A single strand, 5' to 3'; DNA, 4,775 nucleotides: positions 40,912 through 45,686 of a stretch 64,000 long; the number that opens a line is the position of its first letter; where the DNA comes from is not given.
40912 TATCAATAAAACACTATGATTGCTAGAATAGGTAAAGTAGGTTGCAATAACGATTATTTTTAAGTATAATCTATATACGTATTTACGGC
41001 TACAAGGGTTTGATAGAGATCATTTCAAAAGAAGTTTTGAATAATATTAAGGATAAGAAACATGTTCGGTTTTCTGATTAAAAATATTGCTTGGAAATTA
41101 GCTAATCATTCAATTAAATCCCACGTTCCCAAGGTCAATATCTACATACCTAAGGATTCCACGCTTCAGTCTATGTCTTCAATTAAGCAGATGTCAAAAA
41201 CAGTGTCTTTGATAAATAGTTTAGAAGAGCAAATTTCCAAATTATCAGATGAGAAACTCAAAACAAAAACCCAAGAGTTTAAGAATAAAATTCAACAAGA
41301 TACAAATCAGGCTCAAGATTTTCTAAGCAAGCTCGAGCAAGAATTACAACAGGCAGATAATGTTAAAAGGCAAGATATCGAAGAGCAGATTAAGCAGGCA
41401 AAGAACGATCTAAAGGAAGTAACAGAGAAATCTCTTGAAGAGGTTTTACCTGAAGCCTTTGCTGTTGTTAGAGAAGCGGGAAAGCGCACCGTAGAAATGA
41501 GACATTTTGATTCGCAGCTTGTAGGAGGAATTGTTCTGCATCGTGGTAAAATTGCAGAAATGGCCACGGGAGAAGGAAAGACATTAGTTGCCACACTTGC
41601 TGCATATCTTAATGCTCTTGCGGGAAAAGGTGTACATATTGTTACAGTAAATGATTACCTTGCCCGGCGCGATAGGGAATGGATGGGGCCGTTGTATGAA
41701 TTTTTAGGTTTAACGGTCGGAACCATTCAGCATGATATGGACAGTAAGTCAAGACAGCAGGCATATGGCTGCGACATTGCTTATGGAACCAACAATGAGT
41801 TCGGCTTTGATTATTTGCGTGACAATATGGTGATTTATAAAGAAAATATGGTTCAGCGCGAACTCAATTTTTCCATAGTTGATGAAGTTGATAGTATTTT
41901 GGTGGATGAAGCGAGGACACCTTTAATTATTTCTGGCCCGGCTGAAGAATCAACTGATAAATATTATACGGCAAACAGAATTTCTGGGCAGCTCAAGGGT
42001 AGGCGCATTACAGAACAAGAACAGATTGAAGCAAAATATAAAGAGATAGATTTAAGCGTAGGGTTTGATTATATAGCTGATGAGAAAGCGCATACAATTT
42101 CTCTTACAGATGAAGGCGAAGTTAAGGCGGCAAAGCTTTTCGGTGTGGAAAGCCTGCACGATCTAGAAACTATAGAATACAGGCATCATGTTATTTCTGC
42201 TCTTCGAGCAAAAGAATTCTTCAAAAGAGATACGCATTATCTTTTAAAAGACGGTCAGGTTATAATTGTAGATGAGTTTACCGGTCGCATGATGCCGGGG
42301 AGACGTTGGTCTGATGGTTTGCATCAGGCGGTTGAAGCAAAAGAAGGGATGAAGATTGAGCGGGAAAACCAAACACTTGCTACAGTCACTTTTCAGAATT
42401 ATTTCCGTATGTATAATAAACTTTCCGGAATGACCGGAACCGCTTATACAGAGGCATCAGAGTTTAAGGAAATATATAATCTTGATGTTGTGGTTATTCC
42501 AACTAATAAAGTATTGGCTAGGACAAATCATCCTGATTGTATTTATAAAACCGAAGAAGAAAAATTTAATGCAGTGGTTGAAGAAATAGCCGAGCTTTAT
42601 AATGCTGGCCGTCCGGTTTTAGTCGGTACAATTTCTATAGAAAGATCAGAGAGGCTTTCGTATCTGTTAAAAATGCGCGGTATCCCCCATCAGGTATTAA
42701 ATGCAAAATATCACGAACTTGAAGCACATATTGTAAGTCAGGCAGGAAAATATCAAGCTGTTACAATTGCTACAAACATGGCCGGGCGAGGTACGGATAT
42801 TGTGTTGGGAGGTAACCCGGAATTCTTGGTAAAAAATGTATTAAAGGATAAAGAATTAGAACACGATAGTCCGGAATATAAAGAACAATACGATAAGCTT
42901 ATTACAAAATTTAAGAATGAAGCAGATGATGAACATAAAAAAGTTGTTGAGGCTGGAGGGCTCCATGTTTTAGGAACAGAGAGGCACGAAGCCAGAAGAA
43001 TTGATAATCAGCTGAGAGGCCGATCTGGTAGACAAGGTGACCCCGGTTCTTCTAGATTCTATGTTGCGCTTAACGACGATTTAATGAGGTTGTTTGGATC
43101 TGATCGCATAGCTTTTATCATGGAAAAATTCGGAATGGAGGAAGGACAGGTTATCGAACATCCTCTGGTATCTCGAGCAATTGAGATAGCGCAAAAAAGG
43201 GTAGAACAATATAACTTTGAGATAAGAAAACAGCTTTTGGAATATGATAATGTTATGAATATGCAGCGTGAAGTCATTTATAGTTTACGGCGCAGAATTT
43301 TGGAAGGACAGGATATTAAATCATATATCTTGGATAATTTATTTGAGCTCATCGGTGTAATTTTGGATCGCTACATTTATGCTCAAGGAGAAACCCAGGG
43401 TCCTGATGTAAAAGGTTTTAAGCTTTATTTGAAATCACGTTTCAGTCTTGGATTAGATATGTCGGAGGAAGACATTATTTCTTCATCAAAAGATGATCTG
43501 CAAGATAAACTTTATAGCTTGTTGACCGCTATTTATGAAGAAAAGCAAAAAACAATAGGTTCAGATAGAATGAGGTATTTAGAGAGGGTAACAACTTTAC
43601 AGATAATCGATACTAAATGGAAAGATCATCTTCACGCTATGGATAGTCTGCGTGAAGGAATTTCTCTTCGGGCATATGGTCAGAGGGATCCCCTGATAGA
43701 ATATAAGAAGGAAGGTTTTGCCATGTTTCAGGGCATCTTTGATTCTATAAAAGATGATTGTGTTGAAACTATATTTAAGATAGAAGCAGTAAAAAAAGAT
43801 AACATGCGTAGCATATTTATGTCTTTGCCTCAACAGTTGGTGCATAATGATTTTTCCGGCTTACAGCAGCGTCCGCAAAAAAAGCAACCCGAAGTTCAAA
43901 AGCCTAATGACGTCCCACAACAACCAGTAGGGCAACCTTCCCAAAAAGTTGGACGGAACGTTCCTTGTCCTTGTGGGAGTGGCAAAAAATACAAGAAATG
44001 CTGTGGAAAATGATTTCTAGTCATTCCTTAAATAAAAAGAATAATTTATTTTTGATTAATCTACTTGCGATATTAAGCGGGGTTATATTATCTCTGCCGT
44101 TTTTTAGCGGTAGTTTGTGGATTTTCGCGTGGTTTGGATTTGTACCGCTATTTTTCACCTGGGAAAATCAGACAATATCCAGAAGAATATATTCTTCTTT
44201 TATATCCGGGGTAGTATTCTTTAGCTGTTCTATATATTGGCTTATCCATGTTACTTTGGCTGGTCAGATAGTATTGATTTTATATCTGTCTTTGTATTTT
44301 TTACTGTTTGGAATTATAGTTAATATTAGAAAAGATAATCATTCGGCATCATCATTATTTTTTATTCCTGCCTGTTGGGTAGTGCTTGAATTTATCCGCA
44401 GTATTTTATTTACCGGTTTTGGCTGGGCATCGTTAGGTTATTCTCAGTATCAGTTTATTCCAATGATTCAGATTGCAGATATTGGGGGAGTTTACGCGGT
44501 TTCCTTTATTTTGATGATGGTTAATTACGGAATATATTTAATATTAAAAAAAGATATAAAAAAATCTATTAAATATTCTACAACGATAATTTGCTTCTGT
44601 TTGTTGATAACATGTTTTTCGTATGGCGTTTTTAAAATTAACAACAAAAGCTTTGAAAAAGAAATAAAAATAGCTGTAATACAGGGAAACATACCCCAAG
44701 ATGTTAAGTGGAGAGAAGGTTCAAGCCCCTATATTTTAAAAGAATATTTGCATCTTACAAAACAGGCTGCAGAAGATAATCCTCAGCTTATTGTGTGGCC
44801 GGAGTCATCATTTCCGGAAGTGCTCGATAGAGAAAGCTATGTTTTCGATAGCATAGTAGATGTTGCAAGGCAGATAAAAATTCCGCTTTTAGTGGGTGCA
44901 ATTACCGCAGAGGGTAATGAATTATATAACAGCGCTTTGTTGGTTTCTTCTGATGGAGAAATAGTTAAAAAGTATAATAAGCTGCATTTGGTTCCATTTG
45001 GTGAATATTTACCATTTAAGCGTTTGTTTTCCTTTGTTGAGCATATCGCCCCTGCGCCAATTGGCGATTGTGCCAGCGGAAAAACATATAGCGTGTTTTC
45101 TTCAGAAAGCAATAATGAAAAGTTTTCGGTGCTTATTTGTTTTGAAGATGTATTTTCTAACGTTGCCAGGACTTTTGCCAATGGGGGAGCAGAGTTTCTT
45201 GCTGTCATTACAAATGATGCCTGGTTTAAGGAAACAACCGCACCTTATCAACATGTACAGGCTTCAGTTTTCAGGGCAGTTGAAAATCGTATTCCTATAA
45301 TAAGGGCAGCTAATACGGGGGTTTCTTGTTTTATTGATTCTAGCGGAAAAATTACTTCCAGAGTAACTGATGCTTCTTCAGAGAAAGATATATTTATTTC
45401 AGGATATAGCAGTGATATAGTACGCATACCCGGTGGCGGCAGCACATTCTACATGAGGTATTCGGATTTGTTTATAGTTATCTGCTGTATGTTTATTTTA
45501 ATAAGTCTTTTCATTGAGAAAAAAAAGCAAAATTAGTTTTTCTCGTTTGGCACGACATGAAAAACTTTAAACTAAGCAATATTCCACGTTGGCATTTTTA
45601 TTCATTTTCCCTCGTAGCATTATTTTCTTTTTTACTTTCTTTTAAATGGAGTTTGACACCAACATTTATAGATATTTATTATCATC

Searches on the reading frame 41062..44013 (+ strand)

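Call 74: search_protein_families(library=pfam, proteins=[window:41062-44013:+], max_evalue=0.0001)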
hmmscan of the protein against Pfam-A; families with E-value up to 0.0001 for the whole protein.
window:41062-44013:+ (983 aa): 6 families
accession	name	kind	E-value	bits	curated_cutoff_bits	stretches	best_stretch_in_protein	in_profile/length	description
PF07517.20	SecA_DEAD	-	4.4e-126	420.5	24.6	1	37-469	9-290/290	SecA DEAD-like domain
PF21090.3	P-loop_SecA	-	1.8e-92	309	27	1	486-695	3-205/205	SecA P-loop domain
PF07516.18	SecA_SW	-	6.5e-65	219.4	26.7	1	697-907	1-199/200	SecA Wing and Scaffold domain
PF01043.26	SecA_PP_bind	-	1.8e-36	125.5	23.5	1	297-425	2-110/110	SecA preprotein cross-linking domain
PF02810.21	SEC-C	-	7.9e-09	35.7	20.4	1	965-983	1-19/19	SEC-C motif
PF00270.35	DEAD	-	5.2e-06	26.7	26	1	164-283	18-133/167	DEAD/DEAH box helicase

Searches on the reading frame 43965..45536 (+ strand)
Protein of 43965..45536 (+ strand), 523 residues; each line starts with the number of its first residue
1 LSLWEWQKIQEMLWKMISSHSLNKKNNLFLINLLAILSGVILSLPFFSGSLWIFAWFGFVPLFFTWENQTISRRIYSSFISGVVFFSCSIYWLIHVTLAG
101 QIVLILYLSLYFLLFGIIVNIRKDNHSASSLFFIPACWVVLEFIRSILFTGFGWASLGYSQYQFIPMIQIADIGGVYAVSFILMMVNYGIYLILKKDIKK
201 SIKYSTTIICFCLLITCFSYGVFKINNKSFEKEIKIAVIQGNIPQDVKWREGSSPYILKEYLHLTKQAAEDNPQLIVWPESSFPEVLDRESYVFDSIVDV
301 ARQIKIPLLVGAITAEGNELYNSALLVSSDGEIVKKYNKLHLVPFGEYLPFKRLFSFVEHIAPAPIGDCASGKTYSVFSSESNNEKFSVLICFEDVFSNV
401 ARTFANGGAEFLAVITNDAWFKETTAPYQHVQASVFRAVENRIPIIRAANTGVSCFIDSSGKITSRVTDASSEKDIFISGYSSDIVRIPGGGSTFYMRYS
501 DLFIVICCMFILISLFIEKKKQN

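Call 74: search_protein_families(library=pfam, proteins=[window:43965-45536:+], max_evalue=0.0001)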
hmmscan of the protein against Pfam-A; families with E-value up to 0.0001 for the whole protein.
window:43965-45536:+ (523 aa): 2 families
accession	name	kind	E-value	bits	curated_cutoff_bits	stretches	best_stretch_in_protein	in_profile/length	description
PF20154.4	LNT_N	-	3.2e-35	122.1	27.1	1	38-187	1-157/159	Apolipoprotein N-acyltransferase N-terminal domain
PF00795.27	CN_hydrolase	-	2.8e-33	115.8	23.2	1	235-468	1-235/256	Carbon-nitrogen hydrolase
